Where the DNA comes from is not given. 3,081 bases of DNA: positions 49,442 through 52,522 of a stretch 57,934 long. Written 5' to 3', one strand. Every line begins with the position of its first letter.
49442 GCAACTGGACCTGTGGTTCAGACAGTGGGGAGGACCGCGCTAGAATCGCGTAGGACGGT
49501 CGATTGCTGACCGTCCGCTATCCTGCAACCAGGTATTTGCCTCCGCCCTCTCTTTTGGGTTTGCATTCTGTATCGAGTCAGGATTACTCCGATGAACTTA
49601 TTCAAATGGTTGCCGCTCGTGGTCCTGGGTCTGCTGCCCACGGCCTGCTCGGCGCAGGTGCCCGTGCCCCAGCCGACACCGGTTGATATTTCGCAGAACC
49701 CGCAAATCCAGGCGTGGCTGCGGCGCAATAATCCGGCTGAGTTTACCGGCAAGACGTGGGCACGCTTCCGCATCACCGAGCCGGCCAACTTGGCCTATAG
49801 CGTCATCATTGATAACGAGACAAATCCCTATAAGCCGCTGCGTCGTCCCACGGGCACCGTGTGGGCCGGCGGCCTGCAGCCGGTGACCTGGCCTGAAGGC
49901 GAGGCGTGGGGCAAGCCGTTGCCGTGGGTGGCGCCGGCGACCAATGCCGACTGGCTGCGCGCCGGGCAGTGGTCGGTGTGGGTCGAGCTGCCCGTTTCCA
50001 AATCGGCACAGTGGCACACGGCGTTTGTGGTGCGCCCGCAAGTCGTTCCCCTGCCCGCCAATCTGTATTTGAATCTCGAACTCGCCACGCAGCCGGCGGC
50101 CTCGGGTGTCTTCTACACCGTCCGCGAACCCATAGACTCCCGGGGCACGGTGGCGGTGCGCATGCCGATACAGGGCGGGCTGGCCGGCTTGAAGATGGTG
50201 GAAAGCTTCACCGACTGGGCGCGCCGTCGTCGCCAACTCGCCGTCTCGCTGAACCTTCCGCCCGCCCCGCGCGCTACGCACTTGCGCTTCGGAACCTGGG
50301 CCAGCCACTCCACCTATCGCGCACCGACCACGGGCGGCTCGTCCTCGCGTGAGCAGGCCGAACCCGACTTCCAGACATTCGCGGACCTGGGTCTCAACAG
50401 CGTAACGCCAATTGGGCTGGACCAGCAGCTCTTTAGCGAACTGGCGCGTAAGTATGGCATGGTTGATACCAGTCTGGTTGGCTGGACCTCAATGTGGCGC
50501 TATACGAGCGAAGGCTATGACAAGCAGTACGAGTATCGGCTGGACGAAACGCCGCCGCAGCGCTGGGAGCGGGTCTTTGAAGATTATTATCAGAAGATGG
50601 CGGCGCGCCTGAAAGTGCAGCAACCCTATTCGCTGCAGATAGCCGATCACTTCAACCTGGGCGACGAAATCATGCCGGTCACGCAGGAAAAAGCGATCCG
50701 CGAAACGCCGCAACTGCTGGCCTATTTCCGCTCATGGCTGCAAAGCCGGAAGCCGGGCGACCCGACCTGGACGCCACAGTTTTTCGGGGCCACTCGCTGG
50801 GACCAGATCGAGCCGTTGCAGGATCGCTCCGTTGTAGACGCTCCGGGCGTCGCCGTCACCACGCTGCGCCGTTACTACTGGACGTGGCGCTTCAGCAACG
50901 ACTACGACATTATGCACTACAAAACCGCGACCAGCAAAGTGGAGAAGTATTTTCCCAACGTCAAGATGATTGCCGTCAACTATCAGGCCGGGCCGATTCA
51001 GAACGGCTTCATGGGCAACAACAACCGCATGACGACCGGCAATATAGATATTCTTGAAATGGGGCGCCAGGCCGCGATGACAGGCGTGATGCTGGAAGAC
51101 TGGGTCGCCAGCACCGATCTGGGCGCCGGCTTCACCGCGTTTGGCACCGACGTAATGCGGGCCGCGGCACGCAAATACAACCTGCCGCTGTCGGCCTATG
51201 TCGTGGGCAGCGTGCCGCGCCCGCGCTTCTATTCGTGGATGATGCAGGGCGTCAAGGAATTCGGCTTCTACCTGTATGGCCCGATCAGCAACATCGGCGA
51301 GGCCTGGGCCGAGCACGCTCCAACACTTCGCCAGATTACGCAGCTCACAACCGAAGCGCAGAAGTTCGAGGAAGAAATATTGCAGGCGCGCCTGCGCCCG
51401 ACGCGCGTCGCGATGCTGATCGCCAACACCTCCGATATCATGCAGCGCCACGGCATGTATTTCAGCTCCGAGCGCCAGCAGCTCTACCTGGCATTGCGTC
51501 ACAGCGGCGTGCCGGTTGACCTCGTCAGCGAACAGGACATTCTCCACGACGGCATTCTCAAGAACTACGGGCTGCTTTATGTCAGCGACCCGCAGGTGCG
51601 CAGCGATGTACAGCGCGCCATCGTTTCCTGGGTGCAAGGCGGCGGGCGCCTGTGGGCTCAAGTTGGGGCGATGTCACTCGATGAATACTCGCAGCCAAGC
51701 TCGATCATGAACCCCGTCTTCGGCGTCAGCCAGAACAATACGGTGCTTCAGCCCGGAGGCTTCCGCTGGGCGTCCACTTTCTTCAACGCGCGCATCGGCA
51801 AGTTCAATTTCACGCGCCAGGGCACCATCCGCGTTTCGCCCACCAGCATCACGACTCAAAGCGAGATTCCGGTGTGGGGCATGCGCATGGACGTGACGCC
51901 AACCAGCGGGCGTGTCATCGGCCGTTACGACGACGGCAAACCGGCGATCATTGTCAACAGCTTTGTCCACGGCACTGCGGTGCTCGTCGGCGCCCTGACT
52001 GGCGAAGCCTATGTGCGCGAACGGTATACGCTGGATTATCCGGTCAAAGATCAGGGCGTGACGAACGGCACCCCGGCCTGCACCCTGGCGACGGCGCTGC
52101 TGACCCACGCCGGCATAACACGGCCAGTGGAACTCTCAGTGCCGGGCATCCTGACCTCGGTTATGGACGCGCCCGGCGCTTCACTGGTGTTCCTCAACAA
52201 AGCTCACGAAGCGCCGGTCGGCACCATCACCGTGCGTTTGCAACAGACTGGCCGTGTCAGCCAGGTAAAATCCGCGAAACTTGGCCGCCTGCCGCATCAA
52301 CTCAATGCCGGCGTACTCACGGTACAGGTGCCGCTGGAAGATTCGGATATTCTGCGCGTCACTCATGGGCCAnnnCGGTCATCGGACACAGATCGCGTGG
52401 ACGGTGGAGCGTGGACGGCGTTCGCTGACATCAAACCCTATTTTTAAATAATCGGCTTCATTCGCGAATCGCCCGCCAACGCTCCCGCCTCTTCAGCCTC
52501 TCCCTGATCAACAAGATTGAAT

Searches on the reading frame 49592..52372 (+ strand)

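Call 68: search_protein_families(library=pfam, proteins=[window:49592-52372:+], max_evalue=0.001)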
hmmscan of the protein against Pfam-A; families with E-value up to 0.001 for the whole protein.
window:49592-52372:+ (927 aa): 1 family
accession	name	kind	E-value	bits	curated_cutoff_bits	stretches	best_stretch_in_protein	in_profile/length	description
PF08532.16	Glyco_hydro_42M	-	3.7e-05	23.8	25.8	0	764-810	145-195/207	Beta-galactosidase trimerisation domain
